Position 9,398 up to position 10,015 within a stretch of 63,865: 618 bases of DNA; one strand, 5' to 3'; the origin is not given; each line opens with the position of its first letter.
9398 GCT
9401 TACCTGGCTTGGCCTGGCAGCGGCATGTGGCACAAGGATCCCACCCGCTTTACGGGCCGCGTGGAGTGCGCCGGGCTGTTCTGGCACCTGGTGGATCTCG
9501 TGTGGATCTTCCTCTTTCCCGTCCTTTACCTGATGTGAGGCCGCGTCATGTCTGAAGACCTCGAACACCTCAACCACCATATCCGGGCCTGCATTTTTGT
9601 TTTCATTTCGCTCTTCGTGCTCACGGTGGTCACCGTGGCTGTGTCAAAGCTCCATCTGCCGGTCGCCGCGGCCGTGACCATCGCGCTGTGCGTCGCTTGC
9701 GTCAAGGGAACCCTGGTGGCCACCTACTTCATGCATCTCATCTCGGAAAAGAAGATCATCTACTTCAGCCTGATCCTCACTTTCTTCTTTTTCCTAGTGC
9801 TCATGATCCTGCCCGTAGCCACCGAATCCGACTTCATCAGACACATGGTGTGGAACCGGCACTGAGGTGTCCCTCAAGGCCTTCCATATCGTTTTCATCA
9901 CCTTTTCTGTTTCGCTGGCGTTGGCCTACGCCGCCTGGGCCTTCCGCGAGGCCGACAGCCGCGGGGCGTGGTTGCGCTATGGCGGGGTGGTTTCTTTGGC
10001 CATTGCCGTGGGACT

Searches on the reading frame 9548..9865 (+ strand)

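Call 63: search_protein_families(library=pfam, proteins=[window:9548-9865:+], max_evalue=0.001)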
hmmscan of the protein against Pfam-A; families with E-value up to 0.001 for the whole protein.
window:9548-9865:+ (105 aa): 1 family
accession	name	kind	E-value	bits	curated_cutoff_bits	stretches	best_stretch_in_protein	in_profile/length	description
PF03626.19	COX4_pro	-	5.3e-11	43.2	28.9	1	17-86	2-70/72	Prokaryotic Cytochrome C oxidase subunit IV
